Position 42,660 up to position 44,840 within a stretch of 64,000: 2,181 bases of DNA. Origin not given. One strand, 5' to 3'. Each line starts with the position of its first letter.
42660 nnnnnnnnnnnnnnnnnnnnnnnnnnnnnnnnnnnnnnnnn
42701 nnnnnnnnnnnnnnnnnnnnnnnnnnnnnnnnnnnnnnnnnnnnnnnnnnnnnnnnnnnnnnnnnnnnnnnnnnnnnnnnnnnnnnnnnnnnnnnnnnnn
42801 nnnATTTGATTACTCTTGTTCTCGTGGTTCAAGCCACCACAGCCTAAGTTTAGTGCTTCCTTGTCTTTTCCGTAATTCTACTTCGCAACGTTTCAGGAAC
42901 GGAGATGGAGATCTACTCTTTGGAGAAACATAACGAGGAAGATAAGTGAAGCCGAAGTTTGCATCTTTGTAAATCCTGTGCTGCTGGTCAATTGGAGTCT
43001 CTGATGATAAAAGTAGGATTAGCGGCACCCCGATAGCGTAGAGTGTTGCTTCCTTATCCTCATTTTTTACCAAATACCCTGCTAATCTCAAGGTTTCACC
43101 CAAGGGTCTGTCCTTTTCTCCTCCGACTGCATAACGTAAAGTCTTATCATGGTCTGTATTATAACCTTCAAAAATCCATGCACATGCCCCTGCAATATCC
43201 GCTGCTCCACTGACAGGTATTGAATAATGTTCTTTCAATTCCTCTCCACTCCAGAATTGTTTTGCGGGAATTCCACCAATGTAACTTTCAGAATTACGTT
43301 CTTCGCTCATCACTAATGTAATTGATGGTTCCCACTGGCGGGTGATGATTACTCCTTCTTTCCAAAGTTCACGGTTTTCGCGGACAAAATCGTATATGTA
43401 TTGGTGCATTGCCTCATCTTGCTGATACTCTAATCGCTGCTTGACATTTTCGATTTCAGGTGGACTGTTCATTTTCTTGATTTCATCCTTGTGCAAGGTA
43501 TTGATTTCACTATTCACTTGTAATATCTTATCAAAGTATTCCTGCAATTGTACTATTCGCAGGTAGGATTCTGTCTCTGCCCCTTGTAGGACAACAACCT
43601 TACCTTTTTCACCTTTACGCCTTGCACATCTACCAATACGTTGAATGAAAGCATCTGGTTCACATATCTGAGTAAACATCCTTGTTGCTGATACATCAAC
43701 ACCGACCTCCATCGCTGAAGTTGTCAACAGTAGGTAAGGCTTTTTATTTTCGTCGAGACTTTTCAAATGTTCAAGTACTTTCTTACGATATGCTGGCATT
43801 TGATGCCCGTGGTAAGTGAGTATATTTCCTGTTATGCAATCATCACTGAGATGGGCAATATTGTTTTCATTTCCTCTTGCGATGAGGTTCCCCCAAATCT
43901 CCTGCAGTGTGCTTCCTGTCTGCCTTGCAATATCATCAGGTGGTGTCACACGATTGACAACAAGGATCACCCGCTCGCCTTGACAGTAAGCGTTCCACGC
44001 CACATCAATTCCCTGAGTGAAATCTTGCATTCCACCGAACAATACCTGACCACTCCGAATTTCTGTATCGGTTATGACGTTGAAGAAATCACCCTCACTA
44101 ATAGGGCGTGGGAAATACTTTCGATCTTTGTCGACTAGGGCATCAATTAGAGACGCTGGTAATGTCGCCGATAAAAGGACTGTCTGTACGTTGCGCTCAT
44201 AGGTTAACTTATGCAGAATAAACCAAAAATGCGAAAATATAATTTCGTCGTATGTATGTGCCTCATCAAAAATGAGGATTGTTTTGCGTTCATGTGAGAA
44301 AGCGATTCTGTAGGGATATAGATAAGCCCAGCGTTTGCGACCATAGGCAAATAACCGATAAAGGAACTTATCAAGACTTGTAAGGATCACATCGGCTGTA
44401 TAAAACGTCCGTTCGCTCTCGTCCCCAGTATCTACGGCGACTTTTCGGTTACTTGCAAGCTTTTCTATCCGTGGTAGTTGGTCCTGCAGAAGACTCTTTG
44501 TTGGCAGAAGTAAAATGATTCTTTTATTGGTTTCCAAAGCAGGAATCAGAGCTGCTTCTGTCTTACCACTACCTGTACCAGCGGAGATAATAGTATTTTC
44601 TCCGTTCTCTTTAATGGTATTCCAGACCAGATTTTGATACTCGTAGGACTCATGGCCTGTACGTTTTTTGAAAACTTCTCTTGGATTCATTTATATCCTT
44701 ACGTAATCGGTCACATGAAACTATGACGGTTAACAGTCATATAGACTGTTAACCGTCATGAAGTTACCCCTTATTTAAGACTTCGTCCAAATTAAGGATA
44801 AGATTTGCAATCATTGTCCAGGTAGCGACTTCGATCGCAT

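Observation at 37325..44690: Stand-alone type I-D-like Cas3/Cascade interference operon with a split HD nuclease and no Cas6, adaptation genes or CRISPR array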

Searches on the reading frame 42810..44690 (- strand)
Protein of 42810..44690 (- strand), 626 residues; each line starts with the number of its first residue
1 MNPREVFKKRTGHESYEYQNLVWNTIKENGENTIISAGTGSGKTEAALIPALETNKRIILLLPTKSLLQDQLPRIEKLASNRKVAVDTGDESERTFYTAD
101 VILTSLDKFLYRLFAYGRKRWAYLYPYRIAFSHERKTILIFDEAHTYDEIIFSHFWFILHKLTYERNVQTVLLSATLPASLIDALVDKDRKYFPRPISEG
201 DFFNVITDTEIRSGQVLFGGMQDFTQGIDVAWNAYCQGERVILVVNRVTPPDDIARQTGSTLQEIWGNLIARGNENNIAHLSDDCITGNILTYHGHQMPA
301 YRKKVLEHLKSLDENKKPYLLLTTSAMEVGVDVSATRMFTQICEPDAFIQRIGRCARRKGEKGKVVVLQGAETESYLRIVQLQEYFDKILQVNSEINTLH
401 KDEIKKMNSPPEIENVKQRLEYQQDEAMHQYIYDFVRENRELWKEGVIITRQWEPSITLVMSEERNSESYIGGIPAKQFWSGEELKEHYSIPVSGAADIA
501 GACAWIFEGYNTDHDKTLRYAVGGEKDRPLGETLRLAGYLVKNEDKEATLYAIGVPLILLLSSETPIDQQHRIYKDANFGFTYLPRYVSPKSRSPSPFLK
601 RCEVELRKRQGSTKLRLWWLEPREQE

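Call 3: search_protein_families(library=pfam, proteins=[window:42810-44690:-], max_evalue=1)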
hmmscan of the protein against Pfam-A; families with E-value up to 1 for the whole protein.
window:42810-44690:- (626 aa): 8 families
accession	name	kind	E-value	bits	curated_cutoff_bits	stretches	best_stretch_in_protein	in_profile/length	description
PF00270.35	DEAD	-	7.2e-23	81.6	26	1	17-180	2-163/167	DEAD/DEAH box helicase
PF22590.2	Cas3-like_C_2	-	1.2e-12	48.5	27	1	281-359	22-105/106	CRISPR-associated nuclease/helicase Cas3, C-terminal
PF04851.21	ResIII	-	1.7e-10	41.5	22.5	1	22-149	15-139/164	Type III restriction enzyme, res subunit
PF00271.37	Helicase_C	-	1.1e-07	32.6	23.5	1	289-358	41-109/110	Helicase conserved C-terminal domain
PF21662.3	WipA_N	-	0.00052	20.9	27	1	374-431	1-59/105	WipA, alpha-helical hairpin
PF13307.12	Helicase_C_2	-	0.033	14.7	25.3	0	347-368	129-150/170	Helicase C-terminal domain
PF05086.17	Dicty_REP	-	0.074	11.5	21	1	386-441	524-579/911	Dictyostelium (Slime Mold) REP protein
PF07832.17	Bse634I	-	0.12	12.2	27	1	373-442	104-169/281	Cfr10I/Bse634I restriction endonuclease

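Call 4: search_protein_families(library=ncbifam, proteins=[window:42810-44690:-], max_evalue=1)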
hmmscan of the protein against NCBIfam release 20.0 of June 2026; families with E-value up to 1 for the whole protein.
window:42810-44690:- (626 aa): 35 families (the best 25 are shown)
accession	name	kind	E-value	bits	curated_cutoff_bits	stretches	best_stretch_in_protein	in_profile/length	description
TIGR01587.1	cas3_core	equivalog_domain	1.3e-33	116.6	102.45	1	33-375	2-339/358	CRISPR-associated helicase Cas3'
TIGR02621.3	cas3_GSU0051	exception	2e-21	76.6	400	1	5-377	4-394/854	type I-G CRISPR-associated helicase/endonuclease Cas3g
TIGR03158.1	cas3_cyano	exception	1.8e-14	53.7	69.1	3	24-79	7-63/357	type I-D CRISPR-associated helicase Cas3'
NF007248.0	PRK09694.1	equivalog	8.8e-13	47.1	569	3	135-207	439-508/878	CRISPR-associated helicase/endonuclease Cas3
TIGR03817.1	DECH_helic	hypoth_equivalog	4.3e-12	45.1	874.1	1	11-163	33-185/742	helicase/secretion neighborhood putative DEAH-box helicase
TIGR04121.1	DEXH_lig_assoc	equivalog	3.7e-11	41.5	850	2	9-90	8-101/804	ligase-associated DNA damage response DEXH box helicase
NF010337.0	PRK13766.1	equivalog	2.2e-09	36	610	2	307-415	415-524/781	Hef nuclease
NF053712.1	repair_DEAH_YoaA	equivalog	1.1e-08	34.3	680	1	18-72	26-78/630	DNA repair helicase YoaA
NF008394.0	PRK11192.1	equivalog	3.2e-08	32.8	507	2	30-184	40-197/441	ATP-dependent RNA helicase SrmB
NF053631.1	RNA_helic_CshA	equivalog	4e-08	32.6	646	2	294-436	268-403/434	degradosome RNA helicase CshA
TIGR01407.1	dinG_rel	hypoth_equivalog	2.4e-06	26.1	547.7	1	19-72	254-308/889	putative DnaQ family exonuclease/DinG family helicase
NF041063.1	DpdF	equivalog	1.9e-05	23.4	550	1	28-84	156-215/813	protein DpdF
NF010338.0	PRK13767.1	equivalog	2.7e-05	22.6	849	2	287-369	315-398/877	ATP-dependent helicase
NF008744.0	PRK11776.1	equivalog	4.4e-05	22.2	524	1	315-403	290-377/460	ATP-dependent RNA helicase DbpA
NF041067.1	DpdJ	equivalog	9.5e-05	20.2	800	1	27-73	167-223/1482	protein DpdJ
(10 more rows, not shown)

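Call 5: search_protein_families(library=padloc, proteins=[window:42810-44690:-], max_evalue=1)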
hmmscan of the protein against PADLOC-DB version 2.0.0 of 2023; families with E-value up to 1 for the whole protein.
window:42810-44690:- (626 aa): 64 families (the best 25 are shown)
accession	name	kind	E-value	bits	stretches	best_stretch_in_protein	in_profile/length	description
PDLC01196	Cas3d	-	0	1201.7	1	1-626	1-594/594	CAS-I-D; effector_G3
PDLC01710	Cas3a1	-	3.4e-44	149.5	2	5-190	188-398/745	Cas3_1_CAS-I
PDLC01252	Cas3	-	9.1e-36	121.9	1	33-374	2-304/324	CAS-I; effector_G3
PDLC01762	Cas3b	-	5e-35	119.2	2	98-420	329-589/692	-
PDLC00938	Cas3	-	3.5e-34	116.6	1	33-375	2-339/358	CRISPR-associated helicase Cas3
PDLC01761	Cas3b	-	1.8e-26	91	2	136-397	354-573/705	-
PDLC01767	Cas3e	-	9.9e-24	81.8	2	137-483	328-617/680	-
PDLC01765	Cas3c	-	2.8e-22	77.4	1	35-401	188-499/612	-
PDLC01770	Cas3g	-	8.7e-22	75.4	1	4-407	4-385/733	-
PDLC02080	Cas3b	-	3.9e-21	73.2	2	136-464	385-662/709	-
PDLC01759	Cas3b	-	9.4e-21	72.2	2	135-396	353-573/711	-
PDLC01533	Cas3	-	2.8e-19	66.9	2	271-382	506-611/897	CAS-I; effector_G3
PDLC01757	Cas3b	-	2.5e-18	64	2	138-410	318-535/676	-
PDLC01769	Cas3g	-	5.3e-17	59.7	2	230-373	264-385/836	-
PDLC03960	SngC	-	7.1e-17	59.4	2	18-88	28-105/720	-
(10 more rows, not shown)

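Call 25: search_solved_structures(query=window:42810-44690:-, max_evalue=0.001)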
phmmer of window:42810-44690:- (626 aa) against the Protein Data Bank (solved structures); distinct sequences matched with E-value up to 0.001: 9.
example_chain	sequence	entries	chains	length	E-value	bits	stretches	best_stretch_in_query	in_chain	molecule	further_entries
7r2k_A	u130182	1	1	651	3.6e-20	75.1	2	11-185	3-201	CRISPR-associated helicase Cas3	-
7tr8_A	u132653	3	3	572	5.9e-20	74.4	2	11-185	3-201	CRISPR-associated helicase Cas3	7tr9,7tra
8wtk_A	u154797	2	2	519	1.9e-10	43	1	290-373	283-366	CRISPR-associated helicase Cas3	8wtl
6znp_A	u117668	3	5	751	2.8e-07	32.5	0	8-162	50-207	Uncharacterized ATP-dependent helicase YprA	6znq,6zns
1hv8_A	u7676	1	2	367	5.5e-06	28.2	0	293-379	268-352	PUTATIVE ATP-DEPENDENT RNA HELICASE MJ0669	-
2z0m_A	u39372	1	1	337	0.0001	24.1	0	28-78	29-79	337aa long hypothetical ATP-dependent RNA helicase deaD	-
8i9z_CW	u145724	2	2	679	0.00014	23.6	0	289-384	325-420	ATP-dependent RNA helicase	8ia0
9tu7_Y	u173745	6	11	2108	0.00018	23.3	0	16-54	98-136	DEAD/DEAH box helicase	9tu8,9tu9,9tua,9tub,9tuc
7zpq_CA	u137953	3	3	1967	0.00047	21.9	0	19-109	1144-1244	SLH1 isoform 1 | RQC trigger complex helicase SLH1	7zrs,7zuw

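Call 97: list_cluster_members(proteins=[P0001, window:42810-44690:-, window:41943-42803:-, window:38116-39213:-, window:37325-38119:-])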
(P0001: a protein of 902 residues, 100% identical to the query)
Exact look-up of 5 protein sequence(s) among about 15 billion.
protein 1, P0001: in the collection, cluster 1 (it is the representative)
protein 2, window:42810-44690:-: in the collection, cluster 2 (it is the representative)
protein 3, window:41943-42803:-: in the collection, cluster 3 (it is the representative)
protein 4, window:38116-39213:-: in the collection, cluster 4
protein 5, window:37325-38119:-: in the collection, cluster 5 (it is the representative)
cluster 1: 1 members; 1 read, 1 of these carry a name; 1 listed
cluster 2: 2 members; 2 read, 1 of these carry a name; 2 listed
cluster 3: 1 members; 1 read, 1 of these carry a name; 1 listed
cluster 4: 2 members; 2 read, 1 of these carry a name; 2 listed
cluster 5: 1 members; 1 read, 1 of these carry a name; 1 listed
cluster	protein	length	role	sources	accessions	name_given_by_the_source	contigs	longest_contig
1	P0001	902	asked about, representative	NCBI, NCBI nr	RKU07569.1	hypothetical protein C6501_17540 [Candidatus Poribacteria bacterium] | MAG: hypothetical protein C6501_17540 [Candidatus Poribacteria bacterium]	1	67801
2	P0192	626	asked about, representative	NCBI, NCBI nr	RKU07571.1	CRISPR-associated helicase Cas3' [Candidatus Poribacteria bacterium] | MAG: CRISPR-associated helicase Cas3' [Candidatus Poribacteria bacterium]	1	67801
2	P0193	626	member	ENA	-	-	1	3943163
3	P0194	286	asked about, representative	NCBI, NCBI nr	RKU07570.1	hypothetical protein C6501_17545 [Candidatus Poribacteria bacterium] | MAG: hypothetical protein C6501_17545 [Candidatus Poribacteria bacterium]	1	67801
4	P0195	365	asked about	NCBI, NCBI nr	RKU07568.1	hypothetical protein C6501_17535 [Candidatus Poribacteria bacterium] | MAG: hypothetical protein C6501_17535 [Candidatus Poribacteria bacterium]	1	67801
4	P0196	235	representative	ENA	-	-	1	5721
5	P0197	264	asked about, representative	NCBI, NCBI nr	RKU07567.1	hypothetical protein C6501_17530 [Candidatus Poribacteria bacterium] | MAG: hypothetical protein C6501_17530 [Candidatus Poribacteria bacterium]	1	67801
